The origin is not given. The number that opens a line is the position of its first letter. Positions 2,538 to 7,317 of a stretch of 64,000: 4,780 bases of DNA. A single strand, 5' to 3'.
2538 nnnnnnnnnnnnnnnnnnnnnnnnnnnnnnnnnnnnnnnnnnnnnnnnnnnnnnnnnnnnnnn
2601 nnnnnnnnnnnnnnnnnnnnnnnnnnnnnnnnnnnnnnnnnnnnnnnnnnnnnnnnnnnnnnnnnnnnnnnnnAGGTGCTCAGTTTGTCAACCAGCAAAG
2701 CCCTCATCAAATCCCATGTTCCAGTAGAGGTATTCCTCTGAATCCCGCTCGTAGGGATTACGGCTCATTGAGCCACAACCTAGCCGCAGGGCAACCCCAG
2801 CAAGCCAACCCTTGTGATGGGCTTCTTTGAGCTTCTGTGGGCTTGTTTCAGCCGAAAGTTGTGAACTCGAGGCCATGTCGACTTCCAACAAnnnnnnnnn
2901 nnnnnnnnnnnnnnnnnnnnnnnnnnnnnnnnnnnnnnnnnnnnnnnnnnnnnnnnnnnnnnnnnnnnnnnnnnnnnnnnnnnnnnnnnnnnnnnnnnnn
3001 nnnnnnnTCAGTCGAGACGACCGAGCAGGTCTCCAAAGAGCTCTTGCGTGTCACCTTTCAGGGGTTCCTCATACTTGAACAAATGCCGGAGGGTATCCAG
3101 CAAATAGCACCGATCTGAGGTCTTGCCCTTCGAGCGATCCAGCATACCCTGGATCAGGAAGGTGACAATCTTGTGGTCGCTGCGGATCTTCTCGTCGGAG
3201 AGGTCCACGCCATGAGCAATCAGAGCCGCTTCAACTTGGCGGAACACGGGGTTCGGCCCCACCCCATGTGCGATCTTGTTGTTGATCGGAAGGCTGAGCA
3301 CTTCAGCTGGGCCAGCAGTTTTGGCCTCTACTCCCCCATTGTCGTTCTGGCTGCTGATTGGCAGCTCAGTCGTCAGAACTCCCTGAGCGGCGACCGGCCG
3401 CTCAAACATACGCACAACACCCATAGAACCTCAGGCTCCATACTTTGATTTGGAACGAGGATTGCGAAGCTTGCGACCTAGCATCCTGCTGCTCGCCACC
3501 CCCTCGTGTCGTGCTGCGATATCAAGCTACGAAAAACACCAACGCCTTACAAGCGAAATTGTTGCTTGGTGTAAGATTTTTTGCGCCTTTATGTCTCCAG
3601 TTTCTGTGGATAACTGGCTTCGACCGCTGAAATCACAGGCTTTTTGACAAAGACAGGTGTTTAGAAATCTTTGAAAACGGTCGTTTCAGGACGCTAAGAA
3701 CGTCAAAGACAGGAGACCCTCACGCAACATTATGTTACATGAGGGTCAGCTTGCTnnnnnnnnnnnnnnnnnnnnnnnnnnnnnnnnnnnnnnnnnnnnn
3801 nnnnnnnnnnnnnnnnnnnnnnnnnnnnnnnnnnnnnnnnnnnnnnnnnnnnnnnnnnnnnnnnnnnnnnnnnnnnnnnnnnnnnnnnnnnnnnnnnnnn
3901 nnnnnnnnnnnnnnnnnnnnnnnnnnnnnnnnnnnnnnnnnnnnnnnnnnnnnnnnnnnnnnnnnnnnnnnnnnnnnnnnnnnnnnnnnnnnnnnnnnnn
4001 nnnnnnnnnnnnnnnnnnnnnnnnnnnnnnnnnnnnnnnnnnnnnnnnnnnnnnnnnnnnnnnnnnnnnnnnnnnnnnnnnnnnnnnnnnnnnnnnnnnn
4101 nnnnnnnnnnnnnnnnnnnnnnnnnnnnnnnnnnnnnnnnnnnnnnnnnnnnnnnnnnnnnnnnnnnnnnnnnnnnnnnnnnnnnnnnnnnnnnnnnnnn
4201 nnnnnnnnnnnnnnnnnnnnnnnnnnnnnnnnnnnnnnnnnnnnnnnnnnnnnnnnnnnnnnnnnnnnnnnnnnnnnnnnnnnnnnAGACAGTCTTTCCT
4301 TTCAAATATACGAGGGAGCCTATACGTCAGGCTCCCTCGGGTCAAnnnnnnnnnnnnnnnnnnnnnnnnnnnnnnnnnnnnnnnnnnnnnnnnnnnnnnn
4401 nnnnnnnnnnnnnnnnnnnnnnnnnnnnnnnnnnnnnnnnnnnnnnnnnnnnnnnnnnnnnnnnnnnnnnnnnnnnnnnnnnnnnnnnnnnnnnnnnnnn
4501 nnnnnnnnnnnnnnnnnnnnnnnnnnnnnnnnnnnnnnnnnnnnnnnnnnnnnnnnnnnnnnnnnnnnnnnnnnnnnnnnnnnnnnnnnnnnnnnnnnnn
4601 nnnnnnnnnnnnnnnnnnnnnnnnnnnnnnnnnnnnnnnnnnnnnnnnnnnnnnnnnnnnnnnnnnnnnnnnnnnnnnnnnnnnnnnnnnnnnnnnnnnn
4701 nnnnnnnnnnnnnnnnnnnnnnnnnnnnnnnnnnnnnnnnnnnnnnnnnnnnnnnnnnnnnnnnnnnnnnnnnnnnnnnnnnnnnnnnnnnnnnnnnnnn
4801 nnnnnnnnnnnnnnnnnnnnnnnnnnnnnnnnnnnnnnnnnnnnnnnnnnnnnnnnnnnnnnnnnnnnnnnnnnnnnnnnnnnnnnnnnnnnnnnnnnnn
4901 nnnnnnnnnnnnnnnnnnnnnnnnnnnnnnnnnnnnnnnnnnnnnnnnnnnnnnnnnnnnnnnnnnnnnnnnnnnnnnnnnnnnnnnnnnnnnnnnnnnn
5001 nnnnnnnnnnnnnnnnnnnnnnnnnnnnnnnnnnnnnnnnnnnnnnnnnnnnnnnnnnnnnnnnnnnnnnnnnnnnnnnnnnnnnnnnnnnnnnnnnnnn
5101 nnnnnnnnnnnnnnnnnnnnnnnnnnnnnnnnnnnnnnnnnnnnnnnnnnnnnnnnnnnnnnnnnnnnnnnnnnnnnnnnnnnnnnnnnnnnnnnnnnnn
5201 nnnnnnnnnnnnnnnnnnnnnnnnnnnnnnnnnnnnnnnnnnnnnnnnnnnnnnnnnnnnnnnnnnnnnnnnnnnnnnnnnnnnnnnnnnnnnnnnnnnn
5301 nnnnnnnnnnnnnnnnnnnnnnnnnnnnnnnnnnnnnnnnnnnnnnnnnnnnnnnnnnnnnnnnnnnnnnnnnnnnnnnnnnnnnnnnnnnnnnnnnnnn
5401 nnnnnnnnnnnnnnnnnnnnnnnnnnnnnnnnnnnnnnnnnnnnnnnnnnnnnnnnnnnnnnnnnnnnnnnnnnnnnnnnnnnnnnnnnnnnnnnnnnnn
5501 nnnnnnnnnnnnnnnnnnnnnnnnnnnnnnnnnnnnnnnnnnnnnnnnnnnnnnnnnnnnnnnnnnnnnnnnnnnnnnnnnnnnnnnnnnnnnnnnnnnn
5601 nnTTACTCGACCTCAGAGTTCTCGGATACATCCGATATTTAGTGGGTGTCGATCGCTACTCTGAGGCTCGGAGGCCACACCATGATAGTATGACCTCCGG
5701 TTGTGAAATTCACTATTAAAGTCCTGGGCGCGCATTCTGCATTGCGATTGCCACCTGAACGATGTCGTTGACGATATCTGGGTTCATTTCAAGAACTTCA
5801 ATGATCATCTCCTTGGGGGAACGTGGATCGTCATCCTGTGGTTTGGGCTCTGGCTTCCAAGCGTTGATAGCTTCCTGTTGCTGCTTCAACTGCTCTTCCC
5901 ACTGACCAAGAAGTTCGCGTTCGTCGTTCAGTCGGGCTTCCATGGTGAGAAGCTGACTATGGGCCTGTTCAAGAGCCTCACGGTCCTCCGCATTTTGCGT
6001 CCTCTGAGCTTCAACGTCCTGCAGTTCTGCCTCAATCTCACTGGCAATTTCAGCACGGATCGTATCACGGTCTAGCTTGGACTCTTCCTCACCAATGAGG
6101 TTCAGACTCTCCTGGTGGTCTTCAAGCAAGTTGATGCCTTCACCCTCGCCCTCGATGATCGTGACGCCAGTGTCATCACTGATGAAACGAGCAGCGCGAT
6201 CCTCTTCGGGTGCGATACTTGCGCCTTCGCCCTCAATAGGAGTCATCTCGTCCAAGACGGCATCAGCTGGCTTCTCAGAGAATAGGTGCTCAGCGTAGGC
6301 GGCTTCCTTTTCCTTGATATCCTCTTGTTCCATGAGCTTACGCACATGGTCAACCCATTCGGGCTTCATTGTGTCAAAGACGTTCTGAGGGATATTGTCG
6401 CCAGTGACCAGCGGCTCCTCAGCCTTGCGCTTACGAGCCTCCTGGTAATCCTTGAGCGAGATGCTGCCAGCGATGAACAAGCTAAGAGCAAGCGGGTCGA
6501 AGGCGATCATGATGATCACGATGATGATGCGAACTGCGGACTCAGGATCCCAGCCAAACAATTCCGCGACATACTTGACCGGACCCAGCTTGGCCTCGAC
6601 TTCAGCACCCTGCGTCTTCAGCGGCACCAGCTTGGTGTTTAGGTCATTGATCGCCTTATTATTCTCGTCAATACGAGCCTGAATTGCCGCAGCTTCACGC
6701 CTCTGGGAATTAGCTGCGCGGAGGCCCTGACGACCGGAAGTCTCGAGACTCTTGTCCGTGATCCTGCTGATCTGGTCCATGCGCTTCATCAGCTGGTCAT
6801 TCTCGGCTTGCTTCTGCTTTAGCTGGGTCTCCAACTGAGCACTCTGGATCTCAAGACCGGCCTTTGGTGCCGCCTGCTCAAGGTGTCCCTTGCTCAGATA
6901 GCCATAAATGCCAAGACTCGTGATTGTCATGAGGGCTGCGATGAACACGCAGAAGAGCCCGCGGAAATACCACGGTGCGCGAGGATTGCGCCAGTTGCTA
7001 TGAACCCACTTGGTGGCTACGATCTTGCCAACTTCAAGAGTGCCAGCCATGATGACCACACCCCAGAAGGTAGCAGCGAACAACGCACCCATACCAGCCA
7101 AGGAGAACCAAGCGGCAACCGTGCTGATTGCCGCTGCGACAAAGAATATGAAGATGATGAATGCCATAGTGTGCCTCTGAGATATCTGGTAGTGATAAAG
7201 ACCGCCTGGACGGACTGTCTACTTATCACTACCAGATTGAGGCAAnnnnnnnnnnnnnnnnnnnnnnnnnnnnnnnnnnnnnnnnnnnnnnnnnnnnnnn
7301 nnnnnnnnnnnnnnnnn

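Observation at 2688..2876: Small unannotated ORF resembling ribosome modulation factor (RMF)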

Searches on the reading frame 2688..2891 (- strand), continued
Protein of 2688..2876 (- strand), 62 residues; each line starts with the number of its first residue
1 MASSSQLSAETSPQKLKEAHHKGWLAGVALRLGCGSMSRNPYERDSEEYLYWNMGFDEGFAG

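Call 40: find_encoding_contigs(protein=P0002, flank=8000, max_places=1)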
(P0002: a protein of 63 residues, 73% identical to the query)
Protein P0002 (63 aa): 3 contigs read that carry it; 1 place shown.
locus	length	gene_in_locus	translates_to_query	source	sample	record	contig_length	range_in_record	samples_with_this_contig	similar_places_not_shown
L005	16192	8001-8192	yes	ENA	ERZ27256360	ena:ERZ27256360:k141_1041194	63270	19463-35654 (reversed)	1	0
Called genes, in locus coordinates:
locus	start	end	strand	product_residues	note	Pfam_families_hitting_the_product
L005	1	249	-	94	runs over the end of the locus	-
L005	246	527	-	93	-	-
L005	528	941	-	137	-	-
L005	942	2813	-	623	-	PF02518:HATPase_c (weak), PF00204:DNA_gyraseB, PF16898:TOPRIM_C (weak)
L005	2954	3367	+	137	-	-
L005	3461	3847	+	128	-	PF02675:AdoMet_dc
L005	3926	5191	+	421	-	-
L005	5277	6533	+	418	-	PF06689:zf-C4_ClpX, PF01078:Mg_chelatase (faint), PF07724:AAA_2, PF00004:AAA, PF07728:AAA_5 (faint), PF10431:ClpB_D2-small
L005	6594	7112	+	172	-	PF05198:IF3_N, PF00707:IF3_C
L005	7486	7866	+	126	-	-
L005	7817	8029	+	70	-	-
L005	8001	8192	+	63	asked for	-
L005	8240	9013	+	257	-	-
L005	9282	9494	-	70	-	-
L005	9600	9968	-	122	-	-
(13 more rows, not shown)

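Call 41: find_encoding_contigs(protein=P0013, flank=8000, max_places=1)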
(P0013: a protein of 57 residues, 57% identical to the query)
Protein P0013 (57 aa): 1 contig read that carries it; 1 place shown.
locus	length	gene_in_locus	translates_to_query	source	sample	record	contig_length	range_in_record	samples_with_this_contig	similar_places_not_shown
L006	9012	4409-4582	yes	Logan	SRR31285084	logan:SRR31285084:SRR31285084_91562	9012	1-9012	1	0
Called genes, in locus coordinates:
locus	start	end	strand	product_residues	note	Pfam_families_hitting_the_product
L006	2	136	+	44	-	?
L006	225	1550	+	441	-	-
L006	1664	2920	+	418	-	PF06689:zf-C4_ClpX, PF01078:Mg_chelatase (faint), PF07724:AAA_2, PF00004:AAA, PF07728:AAA_5 (faint), PF10431:ClpB_D2-small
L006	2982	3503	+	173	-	PF05198:IF3_N, PF00707:IF3_C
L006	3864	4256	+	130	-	-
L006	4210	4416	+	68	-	-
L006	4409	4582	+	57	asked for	-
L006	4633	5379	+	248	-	-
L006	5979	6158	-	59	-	-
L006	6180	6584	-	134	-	-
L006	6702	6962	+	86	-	PF01165:Ribosomal_S21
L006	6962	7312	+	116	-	PF18066:Phage_ABA_S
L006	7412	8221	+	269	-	-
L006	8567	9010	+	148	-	?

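Call 42: find_encoding_contigs(protein=P0017, flank=6000, max_places=2)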
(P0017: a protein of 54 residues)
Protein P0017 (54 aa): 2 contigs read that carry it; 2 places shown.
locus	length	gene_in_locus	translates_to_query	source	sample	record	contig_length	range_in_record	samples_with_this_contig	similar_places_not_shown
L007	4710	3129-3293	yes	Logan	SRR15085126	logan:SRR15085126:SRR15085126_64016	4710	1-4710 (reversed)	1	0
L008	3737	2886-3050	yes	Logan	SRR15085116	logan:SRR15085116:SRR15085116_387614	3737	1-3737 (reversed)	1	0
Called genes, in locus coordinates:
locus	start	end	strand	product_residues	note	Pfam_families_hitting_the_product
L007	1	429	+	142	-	?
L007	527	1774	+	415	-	PF06689:zf-C4_ClpX, PF01078:Mg_chelatase (faint), PF07724:AAA_2, PF00004:AAA, PF07728:AAA_5 (weak), PF10431:ClpB_D2-small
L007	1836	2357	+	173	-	PF05198:IF3_N, PF00707:IF3_C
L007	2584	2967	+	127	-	-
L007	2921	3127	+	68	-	-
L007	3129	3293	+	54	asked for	-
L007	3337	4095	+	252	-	-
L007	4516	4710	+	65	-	?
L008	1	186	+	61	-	?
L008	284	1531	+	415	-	PF06689:zf-C4_ClpX, PF01078:Mg_chelatase (faint), PF07724:AAA_2, PF00004:AAA, PF07728:AAA_5 (weak), PF10431:ClpB_D2-small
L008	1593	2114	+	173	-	PF05198:IF3_N, PF00707:IF3_C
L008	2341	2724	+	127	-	-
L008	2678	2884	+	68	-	-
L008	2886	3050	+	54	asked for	-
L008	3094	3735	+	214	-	?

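Call 43: find_encoding_contigs(protein=P0016, flank=6000, max_places=2)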
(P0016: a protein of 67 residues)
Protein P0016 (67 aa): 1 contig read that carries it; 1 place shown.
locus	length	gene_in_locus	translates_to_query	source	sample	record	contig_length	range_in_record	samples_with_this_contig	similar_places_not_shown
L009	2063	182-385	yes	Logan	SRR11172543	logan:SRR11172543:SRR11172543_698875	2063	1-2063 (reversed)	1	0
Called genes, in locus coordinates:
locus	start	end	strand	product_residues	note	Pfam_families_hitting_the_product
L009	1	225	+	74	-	?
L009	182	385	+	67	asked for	-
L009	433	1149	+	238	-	-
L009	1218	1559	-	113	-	-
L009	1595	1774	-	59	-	-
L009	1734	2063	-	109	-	?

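Call 45: find_encoding_contigs(protein=P0018, flank=6000, max_places=2)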
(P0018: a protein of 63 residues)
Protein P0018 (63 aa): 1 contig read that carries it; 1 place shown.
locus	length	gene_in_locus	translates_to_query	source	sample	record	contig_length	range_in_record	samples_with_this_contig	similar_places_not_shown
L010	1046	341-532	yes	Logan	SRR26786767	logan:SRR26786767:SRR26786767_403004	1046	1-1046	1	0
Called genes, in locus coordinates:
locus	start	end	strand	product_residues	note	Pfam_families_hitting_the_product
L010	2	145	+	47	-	?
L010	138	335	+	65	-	-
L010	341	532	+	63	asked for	-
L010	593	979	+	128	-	PF11776:RcnB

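Call 46: find_encoding_contigs(protein=P0027, flank=6000, max_places=2)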
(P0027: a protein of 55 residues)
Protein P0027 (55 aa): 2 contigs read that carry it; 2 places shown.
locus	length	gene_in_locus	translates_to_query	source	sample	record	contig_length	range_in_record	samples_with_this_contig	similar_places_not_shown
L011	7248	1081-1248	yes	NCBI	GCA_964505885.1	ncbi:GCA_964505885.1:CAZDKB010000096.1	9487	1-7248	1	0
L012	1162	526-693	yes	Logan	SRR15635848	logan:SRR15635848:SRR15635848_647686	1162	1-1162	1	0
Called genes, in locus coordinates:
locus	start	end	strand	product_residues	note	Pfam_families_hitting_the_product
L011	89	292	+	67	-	-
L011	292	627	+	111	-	-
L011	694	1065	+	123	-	PF24835:DUF7717 (weak)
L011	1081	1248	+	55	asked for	-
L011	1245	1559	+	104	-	-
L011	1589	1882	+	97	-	-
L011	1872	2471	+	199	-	-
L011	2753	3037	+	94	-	PF02945:Endonuclease_7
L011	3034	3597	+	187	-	PF03013:Pyr_excise (weak)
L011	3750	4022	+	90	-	-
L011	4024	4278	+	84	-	PF00462:Glutaredoxin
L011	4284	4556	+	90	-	PF10902:WYL_2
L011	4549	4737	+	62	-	-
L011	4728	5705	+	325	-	PF00534:Glycos_transf_1, PF13692:Glyco_trans_1_4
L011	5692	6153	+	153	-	PF01661:Macro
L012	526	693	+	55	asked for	-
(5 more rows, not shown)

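Call 55: get_annotated_region(hit=H5, flank=1500)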
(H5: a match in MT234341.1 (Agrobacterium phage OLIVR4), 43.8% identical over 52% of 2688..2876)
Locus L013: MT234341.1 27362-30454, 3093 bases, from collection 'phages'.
description: Agrobacterium phage OLIVR4, complete genome.
organism: Agrobacterium phage OLIVR4 (NCBI taxid 2723772)
taxonomy: Viruses; Duplodnaviria; Heunggongvirae; Uroviricota; Caudoviricetes; Schmittlotzvirus
host: Rhizogenic Agrobacterium biovar 1 ST15.13/040; source: waste water; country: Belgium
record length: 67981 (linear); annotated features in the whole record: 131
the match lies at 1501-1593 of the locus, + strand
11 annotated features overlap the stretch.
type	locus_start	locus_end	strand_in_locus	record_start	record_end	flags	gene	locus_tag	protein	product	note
CDS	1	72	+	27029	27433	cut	-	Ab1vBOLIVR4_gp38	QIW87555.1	type II, N6M-methyladenine DNA methyltransferase (group beta)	-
CDS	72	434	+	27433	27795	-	-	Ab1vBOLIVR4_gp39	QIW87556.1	hypothetical protein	-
CDS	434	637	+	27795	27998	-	-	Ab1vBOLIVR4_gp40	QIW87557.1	hypothetical protein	-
CDS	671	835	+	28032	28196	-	-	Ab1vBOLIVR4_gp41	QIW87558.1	putative DNA processing protein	-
CDS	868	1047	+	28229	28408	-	-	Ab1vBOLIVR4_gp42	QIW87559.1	putative DNA processing protein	-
CDS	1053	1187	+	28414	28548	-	-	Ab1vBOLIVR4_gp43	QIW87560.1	hypothetical protein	-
CDS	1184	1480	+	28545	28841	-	-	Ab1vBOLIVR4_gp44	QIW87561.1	hypothetical protein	-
CDS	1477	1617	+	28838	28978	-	-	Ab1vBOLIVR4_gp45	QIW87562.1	ribosome modulation factor domain protein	-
CDS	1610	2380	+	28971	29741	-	-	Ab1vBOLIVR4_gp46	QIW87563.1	hypothetical protein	-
CDS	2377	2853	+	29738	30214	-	-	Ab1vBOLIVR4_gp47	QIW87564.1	hypothetical protein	-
CDS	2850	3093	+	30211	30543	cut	-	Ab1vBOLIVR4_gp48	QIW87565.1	hypothetical protein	-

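Call 56: get_annotated_region(hit=H26, flank=1500)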
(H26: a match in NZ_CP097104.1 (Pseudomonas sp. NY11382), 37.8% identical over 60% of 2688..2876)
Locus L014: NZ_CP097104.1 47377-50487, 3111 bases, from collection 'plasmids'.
description: Pseudomonas sp. NY11382 plasmid pNY11382-IMP, complete sequence
organism: Pseudomonas sp. NY11382 (NCBI taxid 2939495)
taxonomy: Bacteria; Pseudomonadota; Gammaproteobacteria; Pseudomonadales; Pseudomonadaceae; Pseudomonas; Pseudomonas sp. NY11382
host: -; source: Homo sapiens,Airway; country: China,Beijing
typing (MOB-suite, as given by PLSDB): non-mobilizable; mating-pair formation MPF_T
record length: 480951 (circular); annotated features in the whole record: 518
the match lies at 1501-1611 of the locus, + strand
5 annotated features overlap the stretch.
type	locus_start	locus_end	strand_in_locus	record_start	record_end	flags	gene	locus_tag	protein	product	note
CDS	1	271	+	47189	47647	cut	-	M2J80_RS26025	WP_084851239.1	hypothetical protein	-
CDS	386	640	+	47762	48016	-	-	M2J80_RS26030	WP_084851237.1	hypothetical protein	-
CDS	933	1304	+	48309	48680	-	-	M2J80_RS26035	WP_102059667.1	hypothetical protein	-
CDS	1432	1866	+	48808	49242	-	-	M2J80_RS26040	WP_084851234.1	hypothetical protein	-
CDS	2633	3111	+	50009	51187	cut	-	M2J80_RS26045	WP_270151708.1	AAA family ATPase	-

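Call 59: search_protein_families(library=ncbifam, proteins=[P0014, P0015, P0016, P0026], max_evalue=1)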
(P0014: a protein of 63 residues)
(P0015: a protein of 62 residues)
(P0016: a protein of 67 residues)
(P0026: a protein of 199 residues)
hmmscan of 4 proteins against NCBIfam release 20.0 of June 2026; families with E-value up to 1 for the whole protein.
P0014 (63 aa): 0 families

P0015 (62 aa): 0 families

P0016 (67 aa): 0 families

P0026 (199 aa): 0 families

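Call 67: find_related_loci(query=A1, collection=viral_contigs, flank=6000)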
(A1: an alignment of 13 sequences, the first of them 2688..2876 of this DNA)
Query A1 (62 aa) in viral_contigs; peptide patterns used: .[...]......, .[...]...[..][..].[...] (x = any residue, [..] = any of these).
32 stretches matched a pattern; 3 encode a relative of the query (tblastn E <= 1e-3); 3 distinct loci.
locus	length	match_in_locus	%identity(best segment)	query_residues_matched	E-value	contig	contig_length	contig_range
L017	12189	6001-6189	73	1-62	3e-28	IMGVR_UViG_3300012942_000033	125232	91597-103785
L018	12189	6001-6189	71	1-62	1e-26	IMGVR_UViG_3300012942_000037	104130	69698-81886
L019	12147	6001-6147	71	12-60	3e-22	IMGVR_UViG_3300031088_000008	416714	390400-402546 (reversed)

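Call 69: find_related_loci(query=A1, collection=genome_contigs, flank=6000)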
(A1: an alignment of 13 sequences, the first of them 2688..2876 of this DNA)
Query A1 (62 aa) in genome_contigs; peptide patterns used: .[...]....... (x = any residue, [..] = any of these).
36 stretches matched a pattern, but none encodes a relative of the query by tblastn (E <= 1e-3).

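Call 98: find_encoding_contigs(protein=P0001, flank=3000, max_places=2)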
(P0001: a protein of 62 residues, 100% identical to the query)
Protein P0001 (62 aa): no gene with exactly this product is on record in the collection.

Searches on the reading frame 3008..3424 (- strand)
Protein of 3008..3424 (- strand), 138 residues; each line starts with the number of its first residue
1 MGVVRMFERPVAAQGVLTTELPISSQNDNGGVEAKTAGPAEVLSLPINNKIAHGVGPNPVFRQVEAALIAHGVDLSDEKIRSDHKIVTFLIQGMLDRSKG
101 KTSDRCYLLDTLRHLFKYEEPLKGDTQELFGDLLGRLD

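Call 15: search_protein_families(library=pfam, proteins=[window:3008-3424:-], max_evalue=0.01)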
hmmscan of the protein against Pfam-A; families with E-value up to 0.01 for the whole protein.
window:3008-3424:- (138 aa): 0 families

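Call 44: search_protein_families(library=phrogs, proteins=[window:3008-3424:-], max_evalue=0.1)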
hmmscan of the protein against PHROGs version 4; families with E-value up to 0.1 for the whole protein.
window:3008-3424:- (138 aa): 0 families

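Call 97: search_protein_families(library=ncbifam, proteins=[window:3008-3424:-], max_evalue=0.1)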
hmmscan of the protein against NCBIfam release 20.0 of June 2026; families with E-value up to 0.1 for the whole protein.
window:3008-3424:- (138 aa): 0 families

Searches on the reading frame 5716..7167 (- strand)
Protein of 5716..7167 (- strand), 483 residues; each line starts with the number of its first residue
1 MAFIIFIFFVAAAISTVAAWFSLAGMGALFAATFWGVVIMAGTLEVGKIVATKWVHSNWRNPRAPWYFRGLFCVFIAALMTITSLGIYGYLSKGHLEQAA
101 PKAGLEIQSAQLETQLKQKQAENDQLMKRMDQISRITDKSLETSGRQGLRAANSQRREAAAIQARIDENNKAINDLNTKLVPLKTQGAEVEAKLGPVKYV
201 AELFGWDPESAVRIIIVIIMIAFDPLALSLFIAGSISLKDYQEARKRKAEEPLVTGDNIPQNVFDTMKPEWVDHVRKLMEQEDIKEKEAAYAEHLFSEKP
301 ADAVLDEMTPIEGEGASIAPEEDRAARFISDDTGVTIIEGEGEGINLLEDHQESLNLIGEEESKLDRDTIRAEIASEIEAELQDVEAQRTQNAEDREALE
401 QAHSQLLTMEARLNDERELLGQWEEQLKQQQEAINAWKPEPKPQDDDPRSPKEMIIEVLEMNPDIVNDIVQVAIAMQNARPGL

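Call 15: search_protein_families(library=pfam, proteins=[window:5716-7167:-], max_evalue=0.01)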
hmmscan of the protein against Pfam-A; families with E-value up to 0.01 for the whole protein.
window:5716-7167:- (483 aa): 0 families

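Call 44: search_protein_families(library=phrogs, proteins=[window:5716-7167:-], max_evalue=0.1)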
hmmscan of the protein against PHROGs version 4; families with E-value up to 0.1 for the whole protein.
window:5716-7167:- (483 aa): 0 families

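Call 97: search_protein_families(library=ncbifam, proteins=[window:5716-7167:-], max_evalue=0.1)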
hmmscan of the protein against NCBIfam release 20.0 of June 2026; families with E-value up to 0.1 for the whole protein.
window:5716-7167:- (483 aa): 4 families
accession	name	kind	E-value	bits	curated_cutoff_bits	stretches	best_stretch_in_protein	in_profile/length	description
NF045780.1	TrlF_fam_ATP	equivalog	0.00016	20.6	350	1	268-444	371-545/944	TrlF family AAA-like ATPase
NF045487.1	ASRP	equivalog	0.0035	16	300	1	105-193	154-233/593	archaea-specific SMC-related protein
NF033885.1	conj_TraP_IncI1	equivalog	0.049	13.4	135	0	101-162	98-159/217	conjugal transfer protein TraP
TIGR02231.1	TIGR02231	subfamily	0.092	11.4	112.6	0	366-455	39-160/524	mucoidy inhibitor MuiA family protein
